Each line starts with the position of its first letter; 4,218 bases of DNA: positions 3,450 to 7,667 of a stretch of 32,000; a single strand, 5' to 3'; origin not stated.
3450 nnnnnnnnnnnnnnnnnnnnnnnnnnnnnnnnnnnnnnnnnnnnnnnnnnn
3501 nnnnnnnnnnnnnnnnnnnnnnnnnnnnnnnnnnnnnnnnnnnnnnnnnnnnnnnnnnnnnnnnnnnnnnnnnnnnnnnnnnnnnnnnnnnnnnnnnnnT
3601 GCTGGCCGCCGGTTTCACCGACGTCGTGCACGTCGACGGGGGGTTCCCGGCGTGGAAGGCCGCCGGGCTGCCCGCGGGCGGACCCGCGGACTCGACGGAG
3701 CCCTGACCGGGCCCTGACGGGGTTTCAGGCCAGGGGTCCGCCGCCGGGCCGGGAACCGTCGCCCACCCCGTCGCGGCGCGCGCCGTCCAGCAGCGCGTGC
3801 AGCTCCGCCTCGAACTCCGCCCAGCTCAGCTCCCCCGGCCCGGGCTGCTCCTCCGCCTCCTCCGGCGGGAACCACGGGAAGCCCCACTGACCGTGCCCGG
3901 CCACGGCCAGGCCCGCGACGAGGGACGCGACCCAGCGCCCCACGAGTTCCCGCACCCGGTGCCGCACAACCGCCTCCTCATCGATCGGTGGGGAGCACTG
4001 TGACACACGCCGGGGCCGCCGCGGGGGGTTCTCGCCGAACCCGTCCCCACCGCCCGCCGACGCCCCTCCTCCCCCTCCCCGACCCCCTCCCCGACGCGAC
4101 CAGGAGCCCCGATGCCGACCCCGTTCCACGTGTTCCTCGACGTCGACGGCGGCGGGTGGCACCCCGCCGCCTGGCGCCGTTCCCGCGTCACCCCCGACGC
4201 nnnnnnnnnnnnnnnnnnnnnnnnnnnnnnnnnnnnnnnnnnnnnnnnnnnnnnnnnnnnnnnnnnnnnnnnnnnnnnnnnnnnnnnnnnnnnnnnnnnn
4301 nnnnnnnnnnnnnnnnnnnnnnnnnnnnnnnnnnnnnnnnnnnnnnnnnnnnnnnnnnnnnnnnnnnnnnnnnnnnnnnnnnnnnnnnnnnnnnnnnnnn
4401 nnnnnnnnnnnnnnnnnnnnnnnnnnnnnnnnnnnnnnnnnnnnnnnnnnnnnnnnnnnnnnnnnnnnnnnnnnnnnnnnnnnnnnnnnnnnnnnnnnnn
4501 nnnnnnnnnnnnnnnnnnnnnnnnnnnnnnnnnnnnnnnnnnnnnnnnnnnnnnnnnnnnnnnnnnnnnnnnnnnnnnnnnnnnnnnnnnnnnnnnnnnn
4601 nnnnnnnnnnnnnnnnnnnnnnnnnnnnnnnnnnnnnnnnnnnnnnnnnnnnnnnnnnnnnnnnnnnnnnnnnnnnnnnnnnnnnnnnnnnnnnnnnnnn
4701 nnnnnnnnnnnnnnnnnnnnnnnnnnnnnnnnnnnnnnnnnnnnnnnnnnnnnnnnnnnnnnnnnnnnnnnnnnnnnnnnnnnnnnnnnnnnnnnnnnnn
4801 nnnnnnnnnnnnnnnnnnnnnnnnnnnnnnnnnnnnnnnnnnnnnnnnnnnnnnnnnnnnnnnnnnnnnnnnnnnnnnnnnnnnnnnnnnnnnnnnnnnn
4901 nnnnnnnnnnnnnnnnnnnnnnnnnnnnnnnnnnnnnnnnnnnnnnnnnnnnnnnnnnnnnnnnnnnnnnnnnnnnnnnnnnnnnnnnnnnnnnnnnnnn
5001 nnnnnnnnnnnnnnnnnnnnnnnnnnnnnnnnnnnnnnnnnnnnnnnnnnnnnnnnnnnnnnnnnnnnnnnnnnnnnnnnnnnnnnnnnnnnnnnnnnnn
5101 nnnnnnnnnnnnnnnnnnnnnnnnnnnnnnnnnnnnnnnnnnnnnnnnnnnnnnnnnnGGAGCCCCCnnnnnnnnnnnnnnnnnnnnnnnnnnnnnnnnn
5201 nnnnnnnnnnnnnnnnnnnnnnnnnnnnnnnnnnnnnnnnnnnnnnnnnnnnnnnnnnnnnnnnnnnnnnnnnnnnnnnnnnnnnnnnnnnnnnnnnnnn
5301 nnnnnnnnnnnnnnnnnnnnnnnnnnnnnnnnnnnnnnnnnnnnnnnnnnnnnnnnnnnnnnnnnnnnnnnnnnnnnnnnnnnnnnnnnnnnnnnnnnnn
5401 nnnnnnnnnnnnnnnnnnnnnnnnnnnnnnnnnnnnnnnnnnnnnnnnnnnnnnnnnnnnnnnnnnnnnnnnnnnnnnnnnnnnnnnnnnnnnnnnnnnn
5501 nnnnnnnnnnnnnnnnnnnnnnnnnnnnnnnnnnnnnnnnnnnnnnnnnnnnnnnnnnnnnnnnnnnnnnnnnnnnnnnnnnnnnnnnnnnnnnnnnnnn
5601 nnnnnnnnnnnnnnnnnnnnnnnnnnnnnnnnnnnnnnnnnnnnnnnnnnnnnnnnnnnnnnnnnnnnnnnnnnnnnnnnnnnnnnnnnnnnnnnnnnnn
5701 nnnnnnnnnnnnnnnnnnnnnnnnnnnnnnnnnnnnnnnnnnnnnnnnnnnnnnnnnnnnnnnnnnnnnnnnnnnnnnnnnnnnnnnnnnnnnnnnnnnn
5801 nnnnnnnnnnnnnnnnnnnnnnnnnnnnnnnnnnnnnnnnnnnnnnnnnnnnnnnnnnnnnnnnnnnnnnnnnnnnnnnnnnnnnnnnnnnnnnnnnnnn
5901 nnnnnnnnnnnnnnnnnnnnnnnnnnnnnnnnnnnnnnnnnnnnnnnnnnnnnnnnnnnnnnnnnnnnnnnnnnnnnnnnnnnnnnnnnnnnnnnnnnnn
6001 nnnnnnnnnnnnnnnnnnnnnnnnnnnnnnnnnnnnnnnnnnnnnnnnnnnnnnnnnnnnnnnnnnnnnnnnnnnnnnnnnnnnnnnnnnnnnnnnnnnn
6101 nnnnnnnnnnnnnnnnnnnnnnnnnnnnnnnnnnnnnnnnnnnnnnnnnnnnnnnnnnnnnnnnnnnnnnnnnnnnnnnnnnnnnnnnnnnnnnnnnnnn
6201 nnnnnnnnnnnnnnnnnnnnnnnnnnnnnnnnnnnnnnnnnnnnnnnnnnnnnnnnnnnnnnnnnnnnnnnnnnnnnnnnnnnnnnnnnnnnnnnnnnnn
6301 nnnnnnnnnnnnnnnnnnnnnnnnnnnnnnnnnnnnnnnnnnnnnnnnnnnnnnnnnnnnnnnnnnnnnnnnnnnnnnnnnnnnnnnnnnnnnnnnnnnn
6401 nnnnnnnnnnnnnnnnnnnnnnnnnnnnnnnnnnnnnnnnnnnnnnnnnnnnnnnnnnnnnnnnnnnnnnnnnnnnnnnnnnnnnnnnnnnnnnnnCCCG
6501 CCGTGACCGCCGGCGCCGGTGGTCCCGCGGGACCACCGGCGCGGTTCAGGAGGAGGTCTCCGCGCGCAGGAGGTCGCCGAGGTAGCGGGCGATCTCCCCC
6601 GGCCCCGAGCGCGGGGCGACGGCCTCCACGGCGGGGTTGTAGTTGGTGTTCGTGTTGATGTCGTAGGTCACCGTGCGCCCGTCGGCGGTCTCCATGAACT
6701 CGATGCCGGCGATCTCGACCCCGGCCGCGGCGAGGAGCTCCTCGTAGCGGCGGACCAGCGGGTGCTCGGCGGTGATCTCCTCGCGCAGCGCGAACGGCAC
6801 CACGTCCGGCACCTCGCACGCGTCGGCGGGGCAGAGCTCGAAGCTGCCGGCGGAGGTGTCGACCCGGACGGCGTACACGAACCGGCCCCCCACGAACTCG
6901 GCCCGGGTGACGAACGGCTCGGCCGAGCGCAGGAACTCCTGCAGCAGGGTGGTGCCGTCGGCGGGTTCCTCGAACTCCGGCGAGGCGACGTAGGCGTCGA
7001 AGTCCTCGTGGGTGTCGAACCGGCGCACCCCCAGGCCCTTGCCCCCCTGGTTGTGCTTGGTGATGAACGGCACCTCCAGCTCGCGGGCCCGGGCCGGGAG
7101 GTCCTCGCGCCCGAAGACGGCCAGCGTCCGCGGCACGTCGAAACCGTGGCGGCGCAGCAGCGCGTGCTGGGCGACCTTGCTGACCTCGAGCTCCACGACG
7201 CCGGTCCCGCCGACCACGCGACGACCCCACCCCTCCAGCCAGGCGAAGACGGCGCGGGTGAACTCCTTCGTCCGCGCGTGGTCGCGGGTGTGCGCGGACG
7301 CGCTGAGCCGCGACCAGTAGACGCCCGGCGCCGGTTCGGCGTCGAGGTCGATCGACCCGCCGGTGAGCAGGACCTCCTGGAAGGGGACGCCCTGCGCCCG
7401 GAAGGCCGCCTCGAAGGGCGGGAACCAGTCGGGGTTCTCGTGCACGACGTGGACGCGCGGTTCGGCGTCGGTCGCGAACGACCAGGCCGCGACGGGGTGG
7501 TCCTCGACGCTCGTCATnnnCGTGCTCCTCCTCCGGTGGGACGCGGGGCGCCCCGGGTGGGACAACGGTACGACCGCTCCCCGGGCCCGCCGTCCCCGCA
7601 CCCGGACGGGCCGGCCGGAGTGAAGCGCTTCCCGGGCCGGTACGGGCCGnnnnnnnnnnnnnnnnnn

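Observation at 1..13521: A 13.5-kb sulfur/methionine island with three SAM riboswitches and un-gated flavin-monooxygenase, ATP-grasp and flavin-reductase modules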

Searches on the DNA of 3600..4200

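Call 54: search_rna_families(source=window, start=3600, end=4200, threshold=evalue, max_evalue=5)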
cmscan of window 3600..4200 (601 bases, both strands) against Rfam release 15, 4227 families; matches with E-value up to 5: 1.
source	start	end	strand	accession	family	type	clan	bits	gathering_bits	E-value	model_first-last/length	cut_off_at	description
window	4148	4171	+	RF01686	Acido-1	Gene; sRNA;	-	16.4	50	1.2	41-64/64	no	Acido-1 RNA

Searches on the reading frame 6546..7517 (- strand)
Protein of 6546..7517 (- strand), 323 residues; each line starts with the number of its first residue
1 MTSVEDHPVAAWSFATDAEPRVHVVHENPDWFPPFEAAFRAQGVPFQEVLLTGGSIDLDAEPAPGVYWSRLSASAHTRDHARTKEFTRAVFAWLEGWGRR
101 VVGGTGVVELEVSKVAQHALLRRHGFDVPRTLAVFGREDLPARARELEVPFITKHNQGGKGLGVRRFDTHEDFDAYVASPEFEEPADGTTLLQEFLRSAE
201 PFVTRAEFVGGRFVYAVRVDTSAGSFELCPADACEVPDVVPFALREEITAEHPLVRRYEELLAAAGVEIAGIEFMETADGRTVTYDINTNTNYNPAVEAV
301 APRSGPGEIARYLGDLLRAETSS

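Call 10: search_protein_families(library=pfam, proteins=[window:6546-7517:-], max_evalue=0.01)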
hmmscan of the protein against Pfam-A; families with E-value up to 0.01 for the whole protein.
window:6546-7517:- (323 aa): 1 family
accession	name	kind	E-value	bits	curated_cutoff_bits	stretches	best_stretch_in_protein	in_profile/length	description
PF08443.16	RimK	-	0.0075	16.3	21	0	114-226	4-112/188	RimK-like ATP-grasp domain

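Call 11: search_protein_families(library=ncbifam, proteins=[window:6546-7517:-], max_evalue=0.01)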
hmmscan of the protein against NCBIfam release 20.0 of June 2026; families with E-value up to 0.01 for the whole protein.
window:6546-7517:- (323 aa): 6 families
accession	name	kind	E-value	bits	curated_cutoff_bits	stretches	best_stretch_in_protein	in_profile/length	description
TIGR00768.1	rimK_fam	subfamily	2.7e-14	53.2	143.4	1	86-219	60-193/276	RimK family alpha-L-glutamate ligase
TIGR02144.1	LysX_arch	equivalog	9.2e-09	34.8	275.6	1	91-221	65-195/281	lysine biosynthesis protein LysX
NF002563.0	PRK02186.1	subfamily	9.9e-05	20.7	625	1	114-200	108-192/890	argininosuccinate lyase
NF004679.0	PRK06019.1-5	equivalog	0.00058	18.8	326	1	105-181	91-169/376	5-(carboxyamino)imidazole ribonucleotide synthase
NF002378.0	PRK01372.1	subfamily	0.0021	16.8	243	1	111-226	98-206/305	D-alanine--D-alanine ligase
TIGR01161.1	purK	equivalog_domain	0.0039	16.5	318.4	1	101-179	86-166/362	5-(carboxyamino)imidazole ribonucleotide synthase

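Call 36: search_solved_structures(query=window:6546-7517:-, max_evalue=0.01)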
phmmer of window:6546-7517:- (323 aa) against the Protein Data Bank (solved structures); distinct sequences matched with E-value up to 0.01: 1.
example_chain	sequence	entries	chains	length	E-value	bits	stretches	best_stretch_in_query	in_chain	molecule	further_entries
2z04_A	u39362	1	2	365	0.0089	18.5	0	98-197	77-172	Phosphoribosylaminoimidazole carboxylase ATPase subunit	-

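Call 65: find_homologous_proteins(query=window:6546-7517:-, max_evalue=0.00001)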
Query window:6546-7517:- (323 aa): 7723 proteins with E <= 0.00001 among 8000 candidates; the best 120 are listed.
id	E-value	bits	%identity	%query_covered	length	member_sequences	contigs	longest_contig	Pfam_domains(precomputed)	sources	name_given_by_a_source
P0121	5.3e-213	724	99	100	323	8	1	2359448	-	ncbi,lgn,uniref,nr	ncbi:glutathione synthase/RimK-type ligase-like ATP-grasp enzyme [Kineococcus radiotolerans]|uniref:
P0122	1.0e-193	661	89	100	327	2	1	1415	-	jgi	jgi:glutathione synthase/RimK-type ligase-like ATP-grasp enzyme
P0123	3.3e-180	616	84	100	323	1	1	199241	-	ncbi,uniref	ncbi:ATP-grasp domain-containing protein [Kineococcus sp. SYSU DK003]|uniref:ATP-grasp domain-contai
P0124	1.3e-179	615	90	93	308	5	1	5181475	-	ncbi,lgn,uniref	ncbi:RimK family alpha-L-glutamate ligase [Kineococcus sp. R86509]|uniref:ATP-grasp domain-containin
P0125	1.2e-175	601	83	99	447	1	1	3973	-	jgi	jgi:glutathione synthase/RimK-type ligase-like ATP-grasp enzyme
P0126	2.6e-174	597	81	100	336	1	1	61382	-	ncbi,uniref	ncbi:ATP-grasp domain-containing protein [Kineococcus sp. SYSU DK002]|uniref:ATP-grasp domain-contai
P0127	1.9e-173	594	85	93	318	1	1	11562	-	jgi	-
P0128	3.1e-173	594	82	99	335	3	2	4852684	-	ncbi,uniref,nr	ncbi:ATP-grasp domain-containing protein [Kineococcus aurantiacus]|uniref:ATP-grasp domain-containin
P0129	2.0e-164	565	80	96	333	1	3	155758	-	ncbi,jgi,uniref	ncbi:alpha-L-glutamate ligase [Kineococcus sp. NPDC059986]|jgi:glutathione synthase/RimK-type ligase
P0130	4.7e-162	557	79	96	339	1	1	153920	PF08443.17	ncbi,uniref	ncbi:RimK family alpha-L-glutamate ligase [Kineococcus sp. LSe6-4]|uniref:RimK family alpha-L-glutam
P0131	2.3e-160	551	78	96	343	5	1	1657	PF08443.17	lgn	-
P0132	1.8e-155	535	80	92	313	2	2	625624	-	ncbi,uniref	ncbi:RimK family alpha-L-glutamate ligase [Kineococcus sp. TBRC 1896]|uniref:RimK family alpha-L-glu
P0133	1.0e-150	520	73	94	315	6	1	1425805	-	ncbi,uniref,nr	ncbi:ATP-grasp domain-containing protein [Schumannella soli]|uniref:Alpha-L-glutamate ligase n=1 Tax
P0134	5.7e-145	501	74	93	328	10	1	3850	-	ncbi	-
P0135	2.8e-144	498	75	92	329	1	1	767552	-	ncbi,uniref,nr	ncbi:RimK family alpha-L-glutamate ligase [Tersicoccus sp. Bi-70]|uniref:ATP-grasp domain-containing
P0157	4.1e-135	468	69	93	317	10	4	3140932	-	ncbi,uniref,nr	ncbi:ATP-grasp domain-containing protein [Microbacterium imperiale]|uniref:ATP-grasp domain-containi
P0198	4.9e-131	455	67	93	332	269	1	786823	-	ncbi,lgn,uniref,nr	ncbi:ATP-grasp domain-containing protein [Curtobacterium sp. Leaf154]|uniref:ATP-grasp domain-contai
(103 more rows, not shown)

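Call 66: find_encoding_contigs(protein=P0157, flank=6000, max_places=1)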
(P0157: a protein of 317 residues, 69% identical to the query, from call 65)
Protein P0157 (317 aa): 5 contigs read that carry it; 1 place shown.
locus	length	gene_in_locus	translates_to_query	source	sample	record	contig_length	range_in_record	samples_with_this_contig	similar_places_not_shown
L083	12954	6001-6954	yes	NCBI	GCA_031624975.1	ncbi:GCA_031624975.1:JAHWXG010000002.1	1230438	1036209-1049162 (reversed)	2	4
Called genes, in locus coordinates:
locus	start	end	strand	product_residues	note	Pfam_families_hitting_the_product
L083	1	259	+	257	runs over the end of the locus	PF07264:EI24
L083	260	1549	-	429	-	PF00375:SDF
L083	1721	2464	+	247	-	PF00392:GntR, PF07729:FCD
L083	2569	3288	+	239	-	PF06912:DUF1275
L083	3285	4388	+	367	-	PF03069:FmdA_AmdA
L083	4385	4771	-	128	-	PF10013:DUF2256, PF11625:DUF3253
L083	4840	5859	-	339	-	PF00296:Bac_luciferase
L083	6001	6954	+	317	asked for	-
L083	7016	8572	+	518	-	PF04244:DPRP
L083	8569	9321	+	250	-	PF00106:adh_short, PF01370:Epimerase (weak), PF13561:adh_short_C2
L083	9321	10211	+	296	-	PF01040:UbiA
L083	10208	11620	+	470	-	PF01593:Amino_oxidase, PF07992:Pyr_redox_2 (faint), PF13450:NAD_binding_8, PF01266:DAO (weak)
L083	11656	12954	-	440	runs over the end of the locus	PF00324:AA_permease, PF13520:AA_permease_2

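Call 67: find_encoding_contigs(protein=P0198, flank=6000, max_places=1)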
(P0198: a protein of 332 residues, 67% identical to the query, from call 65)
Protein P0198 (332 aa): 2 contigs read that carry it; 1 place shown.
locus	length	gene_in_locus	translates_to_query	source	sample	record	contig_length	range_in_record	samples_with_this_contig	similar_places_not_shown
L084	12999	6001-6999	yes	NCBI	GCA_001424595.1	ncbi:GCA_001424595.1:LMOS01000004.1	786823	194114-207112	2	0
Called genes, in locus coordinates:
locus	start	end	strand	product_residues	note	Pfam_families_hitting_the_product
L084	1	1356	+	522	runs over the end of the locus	PF00133:tRNA-synt_1, PF01406:tRNA-synt_1e (weak), PF09334:tRNA-synt_1g, PF00133:tRNA-synt_1, PF08264:Anticodon_1, PF19303:Anticodon_3 (weak)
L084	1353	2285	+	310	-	PF01026:TatD_DNase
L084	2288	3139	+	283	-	PF00398:RrnaAD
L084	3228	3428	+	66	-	-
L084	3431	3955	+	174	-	-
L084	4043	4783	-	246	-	PF00106:adh_short, PF08659:KR (weak), PF13561:adh_short_C2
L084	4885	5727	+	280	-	PF13560:HTH_31, PF01381:HTH_3, PF17765:MLTR_LBD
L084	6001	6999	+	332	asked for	-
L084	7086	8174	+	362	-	PF00296:Bac_luciferase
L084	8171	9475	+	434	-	PF01053:Cys_Met_Meta_PP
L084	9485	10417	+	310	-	PF00288:GHMP_kinases_N, PF08544:GHMP_kinases_C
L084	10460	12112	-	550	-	PF13231:PMT_2 (weak)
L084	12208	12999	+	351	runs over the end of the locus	PF00899:ThiF, PF00581:Rhodanese (weak)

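Call 68: find_encoding_contigs(protein=P0129, flank=6000, max_places=1)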
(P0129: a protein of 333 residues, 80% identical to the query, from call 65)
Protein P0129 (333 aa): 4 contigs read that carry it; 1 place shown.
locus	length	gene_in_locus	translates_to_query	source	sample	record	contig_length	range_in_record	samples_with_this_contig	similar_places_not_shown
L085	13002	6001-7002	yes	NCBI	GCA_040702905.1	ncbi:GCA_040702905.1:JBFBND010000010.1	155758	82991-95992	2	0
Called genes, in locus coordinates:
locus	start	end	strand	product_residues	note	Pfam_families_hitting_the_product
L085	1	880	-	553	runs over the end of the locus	PF20656:MS_N, PF01274:MS_TIM-barrel, PF20659:MS_C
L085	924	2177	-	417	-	PF00463:ICL, PF13714:PEP_mutase, PF00463:ICL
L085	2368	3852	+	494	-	PF01381:HTH_3, PF12844:HTH_19 (weak), PF13560:HTH_31, PF06114:Peptidase_M78 (weak)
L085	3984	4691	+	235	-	PF01988:VIT1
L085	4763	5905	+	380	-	PF01757:Acyl_transf_3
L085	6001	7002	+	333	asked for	-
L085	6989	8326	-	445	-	PF00296:Bac_luciferase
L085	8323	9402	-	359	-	PF00296:Bac_luciferase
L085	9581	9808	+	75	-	-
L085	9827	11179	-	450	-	PF00266:Aminotran_5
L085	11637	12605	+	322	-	PF02219:MTHFR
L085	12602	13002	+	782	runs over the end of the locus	PF08267:Meth_synt_1, PF01717:Meth_synt_2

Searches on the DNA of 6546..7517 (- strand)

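Call 69: search_rna_families(sources=[L083, L084, L085, L081], threshold=gathering)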
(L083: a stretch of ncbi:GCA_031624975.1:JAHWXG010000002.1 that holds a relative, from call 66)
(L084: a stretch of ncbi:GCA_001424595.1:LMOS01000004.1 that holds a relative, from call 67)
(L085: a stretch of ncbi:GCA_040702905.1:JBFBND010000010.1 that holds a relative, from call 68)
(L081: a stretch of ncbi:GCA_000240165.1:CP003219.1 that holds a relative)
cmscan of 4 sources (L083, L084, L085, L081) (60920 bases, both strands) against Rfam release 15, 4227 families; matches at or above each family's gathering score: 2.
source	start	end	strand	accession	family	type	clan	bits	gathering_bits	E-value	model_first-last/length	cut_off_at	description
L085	11234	11347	-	RF00634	SAM-IV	Cis-reg; riboswitch;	CL00012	114.2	38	2.3e-20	1-116/116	no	SAM (S-adenosyl methionine) riboswitch aptamer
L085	11487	11578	+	RF00162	SAM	Cis-reg; riboswitch;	CL00012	58.4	44.4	6e-11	1-108/108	no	SAM riboswitch aptamer (S box leader)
